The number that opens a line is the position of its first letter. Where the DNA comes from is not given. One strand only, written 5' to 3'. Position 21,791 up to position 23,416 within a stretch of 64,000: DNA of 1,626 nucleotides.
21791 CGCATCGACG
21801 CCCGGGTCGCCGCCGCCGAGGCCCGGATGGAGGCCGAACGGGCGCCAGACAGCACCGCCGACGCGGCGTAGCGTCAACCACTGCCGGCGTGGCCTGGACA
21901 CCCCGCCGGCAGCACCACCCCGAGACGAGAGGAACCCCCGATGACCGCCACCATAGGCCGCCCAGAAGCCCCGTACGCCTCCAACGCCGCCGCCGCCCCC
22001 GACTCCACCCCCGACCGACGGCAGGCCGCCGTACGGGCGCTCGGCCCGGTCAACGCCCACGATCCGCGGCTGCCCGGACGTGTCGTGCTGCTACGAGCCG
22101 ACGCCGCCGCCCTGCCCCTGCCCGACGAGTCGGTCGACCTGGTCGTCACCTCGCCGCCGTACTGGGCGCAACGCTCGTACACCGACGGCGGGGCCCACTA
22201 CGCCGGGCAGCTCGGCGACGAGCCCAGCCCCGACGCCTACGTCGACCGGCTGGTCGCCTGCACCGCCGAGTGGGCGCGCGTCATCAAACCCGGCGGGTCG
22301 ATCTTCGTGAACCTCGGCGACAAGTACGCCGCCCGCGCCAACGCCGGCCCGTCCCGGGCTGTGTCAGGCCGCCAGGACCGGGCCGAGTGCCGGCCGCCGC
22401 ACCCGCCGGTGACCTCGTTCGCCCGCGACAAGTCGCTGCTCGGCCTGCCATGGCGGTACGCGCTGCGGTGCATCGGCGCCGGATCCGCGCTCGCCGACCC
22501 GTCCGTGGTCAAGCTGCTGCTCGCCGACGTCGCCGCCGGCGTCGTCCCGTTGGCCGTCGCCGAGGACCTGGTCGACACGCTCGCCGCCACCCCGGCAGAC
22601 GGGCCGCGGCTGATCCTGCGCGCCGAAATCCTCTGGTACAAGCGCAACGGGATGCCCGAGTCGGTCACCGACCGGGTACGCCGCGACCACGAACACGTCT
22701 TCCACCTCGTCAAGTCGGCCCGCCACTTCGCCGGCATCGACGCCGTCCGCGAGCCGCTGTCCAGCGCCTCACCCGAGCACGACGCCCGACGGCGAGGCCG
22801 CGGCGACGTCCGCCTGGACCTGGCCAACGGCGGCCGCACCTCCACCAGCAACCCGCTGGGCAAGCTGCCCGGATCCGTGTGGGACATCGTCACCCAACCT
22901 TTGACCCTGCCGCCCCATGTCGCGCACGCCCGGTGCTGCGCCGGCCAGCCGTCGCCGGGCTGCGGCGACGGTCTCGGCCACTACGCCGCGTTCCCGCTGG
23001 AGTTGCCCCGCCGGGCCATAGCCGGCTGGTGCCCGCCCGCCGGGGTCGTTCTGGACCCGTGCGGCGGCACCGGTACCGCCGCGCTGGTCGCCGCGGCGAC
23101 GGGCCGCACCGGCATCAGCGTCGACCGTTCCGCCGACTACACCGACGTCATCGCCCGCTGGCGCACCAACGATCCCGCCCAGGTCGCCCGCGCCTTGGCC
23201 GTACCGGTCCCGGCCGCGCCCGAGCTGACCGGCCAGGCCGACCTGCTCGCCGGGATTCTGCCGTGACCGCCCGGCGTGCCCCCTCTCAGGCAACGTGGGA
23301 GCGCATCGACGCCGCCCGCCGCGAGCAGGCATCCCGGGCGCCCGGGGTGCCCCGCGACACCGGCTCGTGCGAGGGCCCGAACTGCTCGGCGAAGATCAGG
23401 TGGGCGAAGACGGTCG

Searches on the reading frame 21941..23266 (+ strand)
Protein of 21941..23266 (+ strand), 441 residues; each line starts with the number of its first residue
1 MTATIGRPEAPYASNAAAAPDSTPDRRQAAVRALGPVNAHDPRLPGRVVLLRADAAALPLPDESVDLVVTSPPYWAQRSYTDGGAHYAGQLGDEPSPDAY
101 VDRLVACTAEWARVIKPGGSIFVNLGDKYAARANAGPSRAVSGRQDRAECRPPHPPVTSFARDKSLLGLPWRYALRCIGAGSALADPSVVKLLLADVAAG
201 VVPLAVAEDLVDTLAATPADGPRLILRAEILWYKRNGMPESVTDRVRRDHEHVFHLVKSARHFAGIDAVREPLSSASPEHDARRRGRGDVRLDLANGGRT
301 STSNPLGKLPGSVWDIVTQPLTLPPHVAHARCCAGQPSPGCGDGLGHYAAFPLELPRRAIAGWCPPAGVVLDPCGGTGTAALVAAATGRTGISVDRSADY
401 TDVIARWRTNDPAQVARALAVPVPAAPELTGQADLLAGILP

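Call 13: search_protein_families(library=pfam, proteins=[window:21941-23266:+], max_evalue=0.01)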
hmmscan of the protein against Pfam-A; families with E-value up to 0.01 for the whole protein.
window:21941-23266:+ (441 aa): 4 families
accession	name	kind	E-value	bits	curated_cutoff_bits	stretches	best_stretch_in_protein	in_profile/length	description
PF01555.25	N6_N4_Mtase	-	1.9e-31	110.2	26.7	1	65-404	1-219/221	DNA methylase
PF08241.18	Methyltransf_11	-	6.6e-07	30.3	21.2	0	44-70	43-66/95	Methyltransferase domain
PF13649.12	Methyltransf_25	-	1.9e-05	25.7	27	0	44-71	46-71/97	Methyltransferase domain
PF01170.24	UPF0020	-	3.5e-05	24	22.3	1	35-74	92-131/197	RMKL-like, methyltransferase domain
